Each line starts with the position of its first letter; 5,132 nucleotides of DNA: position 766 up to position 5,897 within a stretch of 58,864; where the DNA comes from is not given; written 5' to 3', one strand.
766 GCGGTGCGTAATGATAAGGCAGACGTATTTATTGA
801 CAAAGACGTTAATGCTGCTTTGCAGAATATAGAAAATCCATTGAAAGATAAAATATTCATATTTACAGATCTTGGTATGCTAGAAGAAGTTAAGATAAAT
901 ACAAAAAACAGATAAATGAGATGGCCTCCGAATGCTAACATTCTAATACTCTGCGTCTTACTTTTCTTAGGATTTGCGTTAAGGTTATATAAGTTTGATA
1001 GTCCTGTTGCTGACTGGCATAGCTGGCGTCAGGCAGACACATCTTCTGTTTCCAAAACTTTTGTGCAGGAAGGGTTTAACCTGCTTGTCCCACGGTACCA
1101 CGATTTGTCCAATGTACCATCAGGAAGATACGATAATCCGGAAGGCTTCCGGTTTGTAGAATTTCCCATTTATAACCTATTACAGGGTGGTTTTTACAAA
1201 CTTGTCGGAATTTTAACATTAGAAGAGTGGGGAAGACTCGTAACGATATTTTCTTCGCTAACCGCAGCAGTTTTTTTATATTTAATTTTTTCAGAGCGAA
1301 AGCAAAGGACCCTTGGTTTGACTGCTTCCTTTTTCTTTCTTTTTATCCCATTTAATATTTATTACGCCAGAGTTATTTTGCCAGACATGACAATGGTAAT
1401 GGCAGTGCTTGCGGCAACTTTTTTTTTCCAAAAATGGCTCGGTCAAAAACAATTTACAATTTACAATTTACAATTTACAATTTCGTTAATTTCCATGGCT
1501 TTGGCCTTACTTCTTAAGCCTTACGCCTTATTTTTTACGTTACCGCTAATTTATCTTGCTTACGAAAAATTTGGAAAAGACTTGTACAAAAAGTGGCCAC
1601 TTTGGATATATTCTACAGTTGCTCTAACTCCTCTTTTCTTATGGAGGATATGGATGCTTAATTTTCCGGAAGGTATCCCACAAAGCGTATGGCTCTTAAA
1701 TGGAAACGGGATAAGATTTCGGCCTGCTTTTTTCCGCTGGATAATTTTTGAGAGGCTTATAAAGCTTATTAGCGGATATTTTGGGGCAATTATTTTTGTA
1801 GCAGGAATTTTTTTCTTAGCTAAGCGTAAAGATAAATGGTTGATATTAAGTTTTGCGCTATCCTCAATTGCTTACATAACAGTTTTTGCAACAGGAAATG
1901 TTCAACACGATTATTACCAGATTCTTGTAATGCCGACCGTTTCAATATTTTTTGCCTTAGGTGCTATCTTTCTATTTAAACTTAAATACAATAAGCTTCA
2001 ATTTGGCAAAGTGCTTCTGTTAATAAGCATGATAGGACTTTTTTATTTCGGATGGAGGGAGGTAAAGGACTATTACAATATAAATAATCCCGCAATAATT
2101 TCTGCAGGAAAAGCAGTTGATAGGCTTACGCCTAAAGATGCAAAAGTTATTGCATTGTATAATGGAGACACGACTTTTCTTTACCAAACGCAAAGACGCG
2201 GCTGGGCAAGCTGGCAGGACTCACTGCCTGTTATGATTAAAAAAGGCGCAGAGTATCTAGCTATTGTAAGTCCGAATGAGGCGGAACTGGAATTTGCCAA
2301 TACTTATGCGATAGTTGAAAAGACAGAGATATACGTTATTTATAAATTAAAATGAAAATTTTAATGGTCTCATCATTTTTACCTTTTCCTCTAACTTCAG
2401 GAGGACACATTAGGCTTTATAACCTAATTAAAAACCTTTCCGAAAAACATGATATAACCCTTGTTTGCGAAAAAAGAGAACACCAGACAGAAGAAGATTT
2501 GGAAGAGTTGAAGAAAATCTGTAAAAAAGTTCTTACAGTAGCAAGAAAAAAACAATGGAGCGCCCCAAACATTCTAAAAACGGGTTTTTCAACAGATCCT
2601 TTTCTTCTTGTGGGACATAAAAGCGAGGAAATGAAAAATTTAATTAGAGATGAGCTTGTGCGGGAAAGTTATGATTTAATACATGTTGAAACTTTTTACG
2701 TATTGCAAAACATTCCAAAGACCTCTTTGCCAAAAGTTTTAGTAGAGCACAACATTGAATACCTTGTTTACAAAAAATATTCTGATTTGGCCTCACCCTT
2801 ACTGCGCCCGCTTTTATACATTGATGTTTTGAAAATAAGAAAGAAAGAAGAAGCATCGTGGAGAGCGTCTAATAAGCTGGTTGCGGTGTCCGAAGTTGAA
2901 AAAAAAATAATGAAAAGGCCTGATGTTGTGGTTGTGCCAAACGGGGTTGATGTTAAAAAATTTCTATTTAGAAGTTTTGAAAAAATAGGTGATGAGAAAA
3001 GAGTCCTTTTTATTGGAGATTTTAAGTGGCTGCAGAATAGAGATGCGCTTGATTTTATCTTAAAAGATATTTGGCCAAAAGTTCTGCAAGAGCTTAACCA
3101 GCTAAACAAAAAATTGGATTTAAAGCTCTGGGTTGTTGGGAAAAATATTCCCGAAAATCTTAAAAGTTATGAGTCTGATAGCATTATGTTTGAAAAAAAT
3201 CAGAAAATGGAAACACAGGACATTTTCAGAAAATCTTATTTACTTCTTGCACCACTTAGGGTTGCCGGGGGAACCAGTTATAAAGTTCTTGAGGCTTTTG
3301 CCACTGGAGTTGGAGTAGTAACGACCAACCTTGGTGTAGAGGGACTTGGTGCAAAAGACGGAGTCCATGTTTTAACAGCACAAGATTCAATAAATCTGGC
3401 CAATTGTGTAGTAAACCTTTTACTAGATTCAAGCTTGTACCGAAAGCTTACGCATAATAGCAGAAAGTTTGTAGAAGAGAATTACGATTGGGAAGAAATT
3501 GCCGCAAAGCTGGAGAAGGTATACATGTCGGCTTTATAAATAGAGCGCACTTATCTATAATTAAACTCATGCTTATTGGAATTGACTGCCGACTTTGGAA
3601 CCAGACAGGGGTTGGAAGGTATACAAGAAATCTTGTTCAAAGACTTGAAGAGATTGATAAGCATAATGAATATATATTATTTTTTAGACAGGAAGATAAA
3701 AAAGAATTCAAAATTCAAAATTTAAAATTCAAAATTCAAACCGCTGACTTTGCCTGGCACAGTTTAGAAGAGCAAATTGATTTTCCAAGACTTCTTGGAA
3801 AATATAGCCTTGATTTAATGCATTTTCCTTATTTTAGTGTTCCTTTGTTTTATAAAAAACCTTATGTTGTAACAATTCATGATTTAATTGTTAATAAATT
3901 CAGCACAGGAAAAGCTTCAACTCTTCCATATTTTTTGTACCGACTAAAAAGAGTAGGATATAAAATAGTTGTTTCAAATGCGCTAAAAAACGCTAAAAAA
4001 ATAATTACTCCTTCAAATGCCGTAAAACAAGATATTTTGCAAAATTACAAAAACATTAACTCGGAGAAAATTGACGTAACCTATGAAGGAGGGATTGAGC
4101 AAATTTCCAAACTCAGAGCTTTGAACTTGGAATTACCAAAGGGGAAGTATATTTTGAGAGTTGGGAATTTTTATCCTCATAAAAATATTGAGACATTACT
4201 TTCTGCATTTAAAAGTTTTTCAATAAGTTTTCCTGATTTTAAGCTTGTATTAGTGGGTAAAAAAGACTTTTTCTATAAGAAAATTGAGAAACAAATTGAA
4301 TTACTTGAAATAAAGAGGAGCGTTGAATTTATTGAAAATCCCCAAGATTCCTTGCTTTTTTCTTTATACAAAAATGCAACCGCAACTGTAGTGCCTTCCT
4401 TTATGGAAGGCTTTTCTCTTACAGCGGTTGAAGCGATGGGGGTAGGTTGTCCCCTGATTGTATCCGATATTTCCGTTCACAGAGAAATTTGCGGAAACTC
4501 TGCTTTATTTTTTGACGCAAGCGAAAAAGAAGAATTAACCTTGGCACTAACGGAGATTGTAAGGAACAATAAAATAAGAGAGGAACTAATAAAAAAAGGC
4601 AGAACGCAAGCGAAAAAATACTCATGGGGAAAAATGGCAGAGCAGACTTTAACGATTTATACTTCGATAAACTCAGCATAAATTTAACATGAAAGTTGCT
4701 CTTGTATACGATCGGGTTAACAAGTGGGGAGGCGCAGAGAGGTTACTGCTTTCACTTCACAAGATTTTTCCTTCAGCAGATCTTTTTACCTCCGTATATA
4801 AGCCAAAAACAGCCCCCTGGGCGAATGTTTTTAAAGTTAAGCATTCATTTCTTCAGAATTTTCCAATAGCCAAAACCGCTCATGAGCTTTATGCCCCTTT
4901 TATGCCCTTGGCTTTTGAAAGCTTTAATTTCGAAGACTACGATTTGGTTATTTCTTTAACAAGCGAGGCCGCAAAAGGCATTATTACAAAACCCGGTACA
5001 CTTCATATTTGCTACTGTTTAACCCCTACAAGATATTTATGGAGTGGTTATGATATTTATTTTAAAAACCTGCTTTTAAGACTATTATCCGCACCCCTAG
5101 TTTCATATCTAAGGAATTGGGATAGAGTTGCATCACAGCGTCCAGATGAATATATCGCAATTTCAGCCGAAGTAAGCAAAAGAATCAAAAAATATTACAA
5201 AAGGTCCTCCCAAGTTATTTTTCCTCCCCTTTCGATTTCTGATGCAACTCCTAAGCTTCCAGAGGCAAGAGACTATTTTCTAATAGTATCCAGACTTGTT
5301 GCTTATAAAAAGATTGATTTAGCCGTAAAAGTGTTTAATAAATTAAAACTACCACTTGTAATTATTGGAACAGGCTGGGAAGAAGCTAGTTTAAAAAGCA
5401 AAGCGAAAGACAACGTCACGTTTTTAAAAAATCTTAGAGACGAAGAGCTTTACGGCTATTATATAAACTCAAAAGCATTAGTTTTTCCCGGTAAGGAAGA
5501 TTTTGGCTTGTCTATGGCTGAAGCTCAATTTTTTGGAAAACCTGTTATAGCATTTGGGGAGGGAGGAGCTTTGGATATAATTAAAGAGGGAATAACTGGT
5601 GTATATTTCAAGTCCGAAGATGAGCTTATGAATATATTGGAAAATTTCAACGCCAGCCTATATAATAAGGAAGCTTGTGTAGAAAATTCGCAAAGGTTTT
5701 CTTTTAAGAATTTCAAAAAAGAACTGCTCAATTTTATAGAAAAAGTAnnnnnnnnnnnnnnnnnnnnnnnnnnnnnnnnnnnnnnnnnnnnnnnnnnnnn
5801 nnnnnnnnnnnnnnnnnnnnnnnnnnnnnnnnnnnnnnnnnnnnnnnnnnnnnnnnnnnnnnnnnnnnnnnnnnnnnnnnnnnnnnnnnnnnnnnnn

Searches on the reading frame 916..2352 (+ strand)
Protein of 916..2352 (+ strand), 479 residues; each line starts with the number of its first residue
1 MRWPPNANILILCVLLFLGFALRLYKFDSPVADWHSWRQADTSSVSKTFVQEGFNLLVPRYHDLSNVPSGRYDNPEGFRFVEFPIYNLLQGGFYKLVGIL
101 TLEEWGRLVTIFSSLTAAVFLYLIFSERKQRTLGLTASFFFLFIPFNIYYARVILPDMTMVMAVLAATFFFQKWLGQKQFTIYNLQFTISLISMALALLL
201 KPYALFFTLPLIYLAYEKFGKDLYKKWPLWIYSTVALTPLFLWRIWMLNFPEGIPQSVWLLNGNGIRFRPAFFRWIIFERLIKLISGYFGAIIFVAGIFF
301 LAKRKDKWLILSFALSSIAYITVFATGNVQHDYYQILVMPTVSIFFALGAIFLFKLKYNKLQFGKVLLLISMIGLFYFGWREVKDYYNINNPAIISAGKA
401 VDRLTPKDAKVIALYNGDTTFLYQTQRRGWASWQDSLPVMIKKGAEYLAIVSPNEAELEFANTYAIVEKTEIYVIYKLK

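Call 58: search_protein_families(library=pfam, proteins=[window:916-2352:+], max_evalue=0.00001)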
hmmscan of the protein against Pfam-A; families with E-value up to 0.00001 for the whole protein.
window:916-2352:+ (479 aa): 1 family
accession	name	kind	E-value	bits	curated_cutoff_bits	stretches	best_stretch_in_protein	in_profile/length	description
PF13231.12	PMT_2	-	2.3e-06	28.3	26.1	1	84-246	4-160/160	Dolichyl-phosphate-mannose-protein mannosyltransferase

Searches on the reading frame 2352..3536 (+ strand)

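Call 58: search_protein_families(library=pfam, proteins=[window:2352-3536:+], max_evalue=0.00001)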
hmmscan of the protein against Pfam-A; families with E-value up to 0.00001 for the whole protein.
window:2352-3536:+ (395 aa): 3 families
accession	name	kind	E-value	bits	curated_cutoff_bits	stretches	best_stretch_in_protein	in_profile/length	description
PF13692.12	Glyco_trans_1_4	-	5.2e-17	62.9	27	1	216-359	2-142/142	Glycosyl transferases group 1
PF13439.12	Glyco_transf_4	-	1.6e-10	41.7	28.5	1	17-202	3-169/170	Glycosyltransferase Family 4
PF00534.26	Glycos_transf_1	-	6.1e-06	26.3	26.4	0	205-372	5-171/172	Glycosyl transferases group 1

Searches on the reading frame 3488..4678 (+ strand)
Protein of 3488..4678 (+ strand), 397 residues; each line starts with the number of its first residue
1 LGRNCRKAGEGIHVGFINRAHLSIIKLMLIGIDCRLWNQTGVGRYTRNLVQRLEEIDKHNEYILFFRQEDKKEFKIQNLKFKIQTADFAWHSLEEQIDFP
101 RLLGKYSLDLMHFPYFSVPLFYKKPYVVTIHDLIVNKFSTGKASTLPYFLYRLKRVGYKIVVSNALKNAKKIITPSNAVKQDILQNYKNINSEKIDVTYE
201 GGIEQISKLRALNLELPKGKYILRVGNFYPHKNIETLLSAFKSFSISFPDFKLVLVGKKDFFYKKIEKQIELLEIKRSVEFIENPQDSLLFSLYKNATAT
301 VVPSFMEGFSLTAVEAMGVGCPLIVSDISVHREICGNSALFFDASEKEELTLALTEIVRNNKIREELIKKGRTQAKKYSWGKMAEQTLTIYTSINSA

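Call 58: search_protein_families(library=pfam, proteins=[window:3488-4678:+], max_evalue=0.00001)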
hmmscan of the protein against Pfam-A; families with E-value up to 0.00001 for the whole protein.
window:3488-4678:+ (397 aa): 4 families
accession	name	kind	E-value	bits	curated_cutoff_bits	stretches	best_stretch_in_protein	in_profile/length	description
PF00534.26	Glycos_transf_1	-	7.4e-31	107.4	26.4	1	215-373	11-171/172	Glycosyl transferases group 1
PF13692.12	Glyco_trans_1_4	-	6.4e-21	75.5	27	1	220-359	2-141/142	Glycosyl transferases group 1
PF13439.12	Glyco_transf_4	-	8.1e-13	49.2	28.5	1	41-201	3-165/170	Glycosyltransferase Family 4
PF20706.3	GT4-conflict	-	7.2e-07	29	26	1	279-329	263-314/385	Family 4 Glycosyltransferase in conflict systems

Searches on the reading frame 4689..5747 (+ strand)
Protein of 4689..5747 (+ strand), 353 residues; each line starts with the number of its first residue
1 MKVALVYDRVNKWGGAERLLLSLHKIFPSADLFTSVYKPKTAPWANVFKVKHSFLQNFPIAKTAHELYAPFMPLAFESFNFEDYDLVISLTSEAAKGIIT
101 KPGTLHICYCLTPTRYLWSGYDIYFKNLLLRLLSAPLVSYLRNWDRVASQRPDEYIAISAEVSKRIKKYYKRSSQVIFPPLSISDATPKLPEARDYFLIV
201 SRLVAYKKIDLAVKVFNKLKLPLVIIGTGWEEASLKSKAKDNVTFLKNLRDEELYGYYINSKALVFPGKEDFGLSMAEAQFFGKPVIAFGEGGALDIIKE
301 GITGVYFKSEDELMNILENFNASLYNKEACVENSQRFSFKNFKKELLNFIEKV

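Call 58: search_protein_families(library=pfam, proteins=[window:4689-5747:+], max_evalue=0.00001)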
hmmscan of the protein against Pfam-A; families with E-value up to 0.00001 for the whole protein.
window:4689-5747:+ (353 aa): 2 families
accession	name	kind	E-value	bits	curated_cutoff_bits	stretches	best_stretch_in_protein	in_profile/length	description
PF00534.26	Glycos_transf_1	-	6.1e-22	78.4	26.4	1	189-313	10-145/172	Glycosyl transferases group 1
PF13692.12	Glyco_trans_1_4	-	1.1e-16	61.8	27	1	196-312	3-131/142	Glycosyl transferases group 1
